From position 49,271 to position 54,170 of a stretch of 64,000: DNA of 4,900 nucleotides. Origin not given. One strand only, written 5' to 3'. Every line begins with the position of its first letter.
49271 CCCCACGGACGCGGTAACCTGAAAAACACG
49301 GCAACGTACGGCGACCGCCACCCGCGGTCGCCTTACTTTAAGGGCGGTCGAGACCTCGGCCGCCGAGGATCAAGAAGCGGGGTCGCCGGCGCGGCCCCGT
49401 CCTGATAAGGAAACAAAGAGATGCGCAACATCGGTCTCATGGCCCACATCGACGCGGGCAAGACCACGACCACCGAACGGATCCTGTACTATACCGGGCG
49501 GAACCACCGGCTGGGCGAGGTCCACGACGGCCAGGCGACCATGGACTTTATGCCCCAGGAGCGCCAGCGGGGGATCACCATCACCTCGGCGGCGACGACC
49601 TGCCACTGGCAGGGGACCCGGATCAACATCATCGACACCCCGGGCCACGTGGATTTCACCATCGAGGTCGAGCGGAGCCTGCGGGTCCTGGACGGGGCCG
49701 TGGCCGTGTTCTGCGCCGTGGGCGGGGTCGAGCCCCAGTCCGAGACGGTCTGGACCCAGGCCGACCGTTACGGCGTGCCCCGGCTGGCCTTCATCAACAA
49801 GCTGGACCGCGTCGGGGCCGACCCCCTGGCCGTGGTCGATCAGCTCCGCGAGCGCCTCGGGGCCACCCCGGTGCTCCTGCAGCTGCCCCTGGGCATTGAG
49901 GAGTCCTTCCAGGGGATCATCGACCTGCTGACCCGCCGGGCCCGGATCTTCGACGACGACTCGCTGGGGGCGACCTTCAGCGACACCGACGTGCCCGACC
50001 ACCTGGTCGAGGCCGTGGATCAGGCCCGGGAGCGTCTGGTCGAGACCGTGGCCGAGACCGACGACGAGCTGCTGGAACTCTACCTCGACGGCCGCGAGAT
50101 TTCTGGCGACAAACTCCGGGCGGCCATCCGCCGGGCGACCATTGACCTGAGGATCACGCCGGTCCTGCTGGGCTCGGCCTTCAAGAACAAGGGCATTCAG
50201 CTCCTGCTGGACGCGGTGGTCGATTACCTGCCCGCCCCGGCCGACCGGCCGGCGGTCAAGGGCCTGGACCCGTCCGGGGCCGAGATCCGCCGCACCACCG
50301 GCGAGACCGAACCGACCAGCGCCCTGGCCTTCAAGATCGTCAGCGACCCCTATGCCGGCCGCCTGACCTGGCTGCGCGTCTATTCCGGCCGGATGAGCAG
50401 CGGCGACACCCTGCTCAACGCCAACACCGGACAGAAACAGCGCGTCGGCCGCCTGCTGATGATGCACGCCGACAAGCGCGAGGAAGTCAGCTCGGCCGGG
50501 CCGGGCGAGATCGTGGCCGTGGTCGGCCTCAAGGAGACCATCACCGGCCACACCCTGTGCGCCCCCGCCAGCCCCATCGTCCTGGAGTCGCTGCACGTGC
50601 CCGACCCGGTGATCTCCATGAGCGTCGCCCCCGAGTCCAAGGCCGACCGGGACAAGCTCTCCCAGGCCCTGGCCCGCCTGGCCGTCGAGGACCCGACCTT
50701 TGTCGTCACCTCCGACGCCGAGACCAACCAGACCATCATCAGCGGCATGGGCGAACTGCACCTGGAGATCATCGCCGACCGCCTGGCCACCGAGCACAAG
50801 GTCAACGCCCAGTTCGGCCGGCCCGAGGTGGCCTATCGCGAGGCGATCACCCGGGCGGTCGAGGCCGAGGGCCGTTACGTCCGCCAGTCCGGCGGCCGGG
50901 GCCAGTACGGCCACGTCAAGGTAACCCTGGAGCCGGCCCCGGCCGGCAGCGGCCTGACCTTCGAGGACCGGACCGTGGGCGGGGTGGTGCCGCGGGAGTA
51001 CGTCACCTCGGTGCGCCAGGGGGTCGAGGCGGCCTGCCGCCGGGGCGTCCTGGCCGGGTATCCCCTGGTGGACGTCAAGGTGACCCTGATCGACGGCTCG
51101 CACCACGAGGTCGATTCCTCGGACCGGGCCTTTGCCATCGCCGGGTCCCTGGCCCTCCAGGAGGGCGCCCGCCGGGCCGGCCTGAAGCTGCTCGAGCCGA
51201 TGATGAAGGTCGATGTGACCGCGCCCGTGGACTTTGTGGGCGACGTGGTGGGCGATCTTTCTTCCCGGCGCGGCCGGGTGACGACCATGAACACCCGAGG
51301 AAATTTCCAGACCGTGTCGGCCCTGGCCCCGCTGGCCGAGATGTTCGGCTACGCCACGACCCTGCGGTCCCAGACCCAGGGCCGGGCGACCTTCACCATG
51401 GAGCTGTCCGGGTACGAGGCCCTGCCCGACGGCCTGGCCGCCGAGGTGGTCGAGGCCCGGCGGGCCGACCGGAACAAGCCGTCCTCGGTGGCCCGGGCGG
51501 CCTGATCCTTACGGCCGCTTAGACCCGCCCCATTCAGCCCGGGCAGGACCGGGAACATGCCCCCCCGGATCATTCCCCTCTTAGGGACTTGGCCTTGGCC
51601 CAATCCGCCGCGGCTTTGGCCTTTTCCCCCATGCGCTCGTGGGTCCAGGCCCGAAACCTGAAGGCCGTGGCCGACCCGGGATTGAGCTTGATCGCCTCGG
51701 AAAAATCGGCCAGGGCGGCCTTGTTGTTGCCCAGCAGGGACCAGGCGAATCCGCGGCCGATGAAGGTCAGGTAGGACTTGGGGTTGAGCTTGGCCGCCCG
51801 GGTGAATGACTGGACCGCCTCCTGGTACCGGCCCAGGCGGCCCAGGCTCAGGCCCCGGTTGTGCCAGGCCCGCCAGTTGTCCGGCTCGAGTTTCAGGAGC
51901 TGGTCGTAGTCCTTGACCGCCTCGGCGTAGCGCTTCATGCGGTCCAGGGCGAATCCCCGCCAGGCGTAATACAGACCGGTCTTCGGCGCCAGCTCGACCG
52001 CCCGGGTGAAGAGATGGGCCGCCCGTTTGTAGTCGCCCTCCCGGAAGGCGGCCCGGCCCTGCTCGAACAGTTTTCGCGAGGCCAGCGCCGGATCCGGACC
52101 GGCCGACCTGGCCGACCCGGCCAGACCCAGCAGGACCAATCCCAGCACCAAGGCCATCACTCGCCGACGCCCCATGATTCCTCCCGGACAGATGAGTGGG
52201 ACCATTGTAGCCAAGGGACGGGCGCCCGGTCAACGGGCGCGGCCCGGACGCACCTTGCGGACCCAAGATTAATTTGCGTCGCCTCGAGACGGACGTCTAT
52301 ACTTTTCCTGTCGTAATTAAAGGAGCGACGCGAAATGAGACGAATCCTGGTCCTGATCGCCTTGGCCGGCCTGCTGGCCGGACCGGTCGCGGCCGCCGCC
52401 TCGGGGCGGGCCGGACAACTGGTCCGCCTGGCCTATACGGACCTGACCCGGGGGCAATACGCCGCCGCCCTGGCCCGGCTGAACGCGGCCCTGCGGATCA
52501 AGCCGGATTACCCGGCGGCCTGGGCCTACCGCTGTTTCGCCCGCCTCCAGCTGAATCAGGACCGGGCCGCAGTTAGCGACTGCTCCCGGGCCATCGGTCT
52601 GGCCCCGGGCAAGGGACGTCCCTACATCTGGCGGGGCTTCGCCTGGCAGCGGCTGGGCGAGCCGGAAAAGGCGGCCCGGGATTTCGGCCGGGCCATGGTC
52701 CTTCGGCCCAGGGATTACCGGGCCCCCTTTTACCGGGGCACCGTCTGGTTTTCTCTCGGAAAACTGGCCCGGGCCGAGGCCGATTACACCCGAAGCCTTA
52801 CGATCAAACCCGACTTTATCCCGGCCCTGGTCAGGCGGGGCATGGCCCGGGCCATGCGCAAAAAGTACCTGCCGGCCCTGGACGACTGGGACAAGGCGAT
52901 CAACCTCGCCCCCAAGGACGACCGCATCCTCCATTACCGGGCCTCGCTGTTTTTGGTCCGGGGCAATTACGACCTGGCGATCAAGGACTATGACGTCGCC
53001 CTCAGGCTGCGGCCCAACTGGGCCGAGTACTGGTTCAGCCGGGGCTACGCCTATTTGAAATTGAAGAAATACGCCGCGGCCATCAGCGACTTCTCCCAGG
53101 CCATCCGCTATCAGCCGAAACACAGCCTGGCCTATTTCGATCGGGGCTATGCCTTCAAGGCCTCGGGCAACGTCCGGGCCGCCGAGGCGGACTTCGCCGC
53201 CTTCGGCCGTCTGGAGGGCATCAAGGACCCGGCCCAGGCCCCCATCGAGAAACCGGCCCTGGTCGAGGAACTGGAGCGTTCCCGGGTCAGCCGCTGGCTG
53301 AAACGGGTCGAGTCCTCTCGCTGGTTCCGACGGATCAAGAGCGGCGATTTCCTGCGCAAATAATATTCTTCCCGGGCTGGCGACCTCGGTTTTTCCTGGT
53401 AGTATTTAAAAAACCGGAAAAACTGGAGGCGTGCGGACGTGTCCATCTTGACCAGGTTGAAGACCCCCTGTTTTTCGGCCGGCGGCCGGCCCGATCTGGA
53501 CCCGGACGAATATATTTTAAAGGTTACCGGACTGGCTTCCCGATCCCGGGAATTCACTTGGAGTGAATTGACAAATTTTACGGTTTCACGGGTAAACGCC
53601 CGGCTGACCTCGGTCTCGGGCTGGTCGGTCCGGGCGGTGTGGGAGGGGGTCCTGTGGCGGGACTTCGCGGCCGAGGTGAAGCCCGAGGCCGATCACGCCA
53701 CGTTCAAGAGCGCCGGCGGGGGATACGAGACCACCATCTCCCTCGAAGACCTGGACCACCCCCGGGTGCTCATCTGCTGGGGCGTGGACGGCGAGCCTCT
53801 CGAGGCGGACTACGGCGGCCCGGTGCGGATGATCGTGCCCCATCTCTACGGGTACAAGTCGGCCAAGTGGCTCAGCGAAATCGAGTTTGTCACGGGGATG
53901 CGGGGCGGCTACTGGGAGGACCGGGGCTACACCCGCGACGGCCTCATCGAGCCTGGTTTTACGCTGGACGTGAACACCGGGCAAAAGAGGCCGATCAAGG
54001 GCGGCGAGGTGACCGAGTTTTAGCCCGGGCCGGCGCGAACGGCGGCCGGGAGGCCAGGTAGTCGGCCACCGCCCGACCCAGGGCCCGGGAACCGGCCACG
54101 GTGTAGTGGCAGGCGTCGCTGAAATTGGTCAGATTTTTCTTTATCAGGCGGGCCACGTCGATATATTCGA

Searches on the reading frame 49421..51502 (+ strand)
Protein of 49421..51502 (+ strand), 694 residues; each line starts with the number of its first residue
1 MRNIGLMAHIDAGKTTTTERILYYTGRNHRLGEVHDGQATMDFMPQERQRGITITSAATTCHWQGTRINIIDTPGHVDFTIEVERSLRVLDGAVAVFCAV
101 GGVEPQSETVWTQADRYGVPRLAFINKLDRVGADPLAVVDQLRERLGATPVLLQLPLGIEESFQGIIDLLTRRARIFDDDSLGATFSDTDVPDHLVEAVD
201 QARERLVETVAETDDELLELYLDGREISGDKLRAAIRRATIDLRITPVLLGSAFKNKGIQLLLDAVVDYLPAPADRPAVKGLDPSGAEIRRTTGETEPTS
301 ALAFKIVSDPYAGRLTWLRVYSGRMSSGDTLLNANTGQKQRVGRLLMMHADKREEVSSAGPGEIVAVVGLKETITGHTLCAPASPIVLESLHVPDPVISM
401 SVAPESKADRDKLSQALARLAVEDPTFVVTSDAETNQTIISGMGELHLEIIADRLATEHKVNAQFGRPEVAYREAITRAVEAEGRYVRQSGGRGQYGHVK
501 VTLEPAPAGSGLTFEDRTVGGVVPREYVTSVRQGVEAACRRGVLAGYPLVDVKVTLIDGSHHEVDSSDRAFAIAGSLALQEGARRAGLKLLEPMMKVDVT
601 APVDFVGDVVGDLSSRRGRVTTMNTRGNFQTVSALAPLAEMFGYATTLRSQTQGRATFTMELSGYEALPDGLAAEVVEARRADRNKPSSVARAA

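Call 38: search_protein_families(library=pfam, proteins=[window:49421-51502:+], max_evalue=0.00001)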
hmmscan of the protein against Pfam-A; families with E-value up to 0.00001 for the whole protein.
window:49421-51502:+ (694 aa): 7 families
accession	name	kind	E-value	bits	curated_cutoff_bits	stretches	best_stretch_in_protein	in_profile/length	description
PF00009.33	GTP_EFTU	-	1.6e-63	214.2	26.5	1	1-271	3-187/188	Elongation factor Tu GTP binding domain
PF03764.24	EFG_IV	-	1e-41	142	24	1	468-586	1-120/121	Elongation factor G, domain IV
PF14492.12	EFG_III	-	3.5e-30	104.3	27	1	393-466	1-74/75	Elongation Factor G, domain III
PF00679.30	EFG_C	-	1.7e-28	98.9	27.9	1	589-672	1-85/89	Elongation factor G C-terminus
PF22042.2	EF-G_D2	-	1.2e-17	64.3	27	1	299-380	2-82/84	Elongation factor G domain 2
PF03144.31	GTP_EFTU_D2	-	4.7e-16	59.4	30.3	1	313-380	1-73/73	Elongation factor Tu domain 2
PF16658.11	RF3_C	-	9e-07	29.2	40.1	1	401-478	14-91/132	Class II release factor RF3, C-terminal domain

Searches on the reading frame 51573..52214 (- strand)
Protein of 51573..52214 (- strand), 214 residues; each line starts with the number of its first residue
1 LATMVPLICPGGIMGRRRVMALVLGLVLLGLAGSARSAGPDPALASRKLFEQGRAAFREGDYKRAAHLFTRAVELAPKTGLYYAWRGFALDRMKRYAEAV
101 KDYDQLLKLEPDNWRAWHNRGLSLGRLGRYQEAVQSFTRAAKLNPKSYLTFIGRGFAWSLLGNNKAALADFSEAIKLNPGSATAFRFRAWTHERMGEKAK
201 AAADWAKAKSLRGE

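Call 38: search_protein_families(library=pfam, proteins=[window:51573-52214:-], max_evalue=0.00001)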
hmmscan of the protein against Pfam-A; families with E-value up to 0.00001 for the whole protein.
window:51573-52214:- (214 aa): 14 families
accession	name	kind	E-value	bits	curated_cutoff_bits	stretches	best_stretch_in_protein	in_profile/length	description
PF07719.23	TPR_2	-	1.1e-34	116.1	27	3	115-146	2-33/34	Tetratricopeptide repeat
PF00515.34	TPR_1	-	6.5e-31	105.3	27.8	1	115-146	2-33/34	Tetratricopeptide repeat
PF13181.12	TPR_8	-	1.6e-22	78.1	25.7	1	115-146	2-33/34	Tetratricopeptide repeat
PF13432.12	TPR_16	-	2.3e-20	73.1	32.7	1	91-147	8-64/65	Tetratricopeptide repeat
PF13414.12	TPR_11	-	3.1e-20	72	26.8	1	95-128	9-42/42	TPR repeat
PF13431.12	TPR_17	-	9.5e-16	57.1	24.4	1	103-135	2-34/34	Tetratricopeptide repeat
PF13371.12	TPR_9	-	1.7e-15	57.2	35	1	94-146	9-61/73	Tetratricopeptide repeat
PF13174.12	TPR_6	-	1.6e-14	53.9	26.3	0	116-147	2-33/33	Tetratricopeptide repeat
PF13428.12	TPR_14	-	5.4e-14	51.8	23.5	0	83-120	4-41/44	Tetratricopeptide repeat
PF14559.12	TPR_19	-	5e-12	46.4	25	0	56-118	1-62/68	Tetratricopeptide repeat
PF13424.12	TPR_12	-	1e-10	42.1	30.1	0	86-143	9-74/77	Tetratricopeptide repeat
PF01239.28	PPTA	-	3.9e-09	36.1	29.5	0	97-124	2-29/32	Protein prenyltransferase alpha subunit repeat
PF23914.1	TPR_CcmH_CycH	-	1.7e-07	31.7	42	0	107-211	43-150/158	Cytochrome c-type biogenesis protein H TPR domain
PF13176.12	TPR_7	-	9.5e-06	25.8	27.9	0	126-145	11-32/36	Tetratricopeptide repeat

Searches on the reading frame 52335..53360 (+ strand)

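Call 38: search_protein_families(library=pfam, proteins=[window:52335-53360:+], max_evalue=0.00001)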
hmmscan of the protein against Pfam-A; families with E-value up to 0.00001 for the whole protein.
window:52335-53360:+ (342 aa): 10 families
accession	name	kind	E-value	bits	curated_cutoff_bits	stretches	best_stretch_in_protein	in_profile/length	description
PF00515.34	TPR_1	-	1.4e-35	120.1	27.8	1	230-263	1-34/34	Tetratricopeptide repeat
PF07719.23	TPR_2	-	5.8e-34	113.8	27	1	230-263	1-34/34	Tetratricopeptide repeat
PF13414.12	TPR_11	-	1.3e-23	82.8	26.8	1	209-243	7-41/42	TPR repeat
PF13371.12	TPR_9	-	1e-20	74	35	1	206-261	5-60/73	Tetratricopeptide repeat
PF13432.12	TPR_16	-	9.5e-18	64.8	32.7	1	203-257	4-58/65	Tetratricopeptide repeat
PF13181.12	TPR_8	-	1.4e-17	62.7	25.7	1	230-263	1-34/34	Tetratricopeptide repeat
PF13431.12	TPR_17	-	1.4e-14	53.5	24.4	0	253-284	2-33/34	Tetratricopeptide repeat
PF14559.12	TPR_19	-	5.5e-10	39.9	25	0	38-79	3-44/68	Tetratricopeptide repeat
PF13428.12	TPR_14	-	3.1e-08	34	23.5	0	29-65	4-40/44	Tetratricopeptide repeat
PF13424.12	TPR_12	-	8.8e-08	32.7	30.1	0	197-259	4-74/77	Tetratricopeptide repeat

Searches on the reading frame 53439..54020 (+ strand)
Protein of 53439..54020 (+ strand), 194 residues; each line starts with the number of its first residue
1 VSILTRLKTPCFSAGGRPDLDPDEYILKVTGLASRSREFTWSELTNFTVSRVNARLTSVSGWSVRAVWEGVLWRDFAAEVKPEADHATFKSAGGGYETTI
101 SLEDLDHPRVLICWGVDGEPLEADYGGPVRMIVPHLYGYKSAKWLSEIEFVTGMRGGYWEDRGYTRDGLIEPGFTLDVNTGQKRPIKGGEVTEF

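Call 38: search_protein_families(library=pfam, proteins=[window:53439-54020:+], max_evalue=0.00001)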
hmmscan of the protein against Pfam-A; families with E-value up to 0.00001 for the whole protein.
window:53439-54020:+ (194 aa): 1 family
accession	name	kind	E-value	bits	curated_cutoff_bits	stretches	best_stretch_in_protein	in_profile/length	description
PF00174.25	Oxidored_molyb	-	1.6e-32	112.9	24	1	16-159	3-169/169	Oxidoreductase molybdopterin binding domain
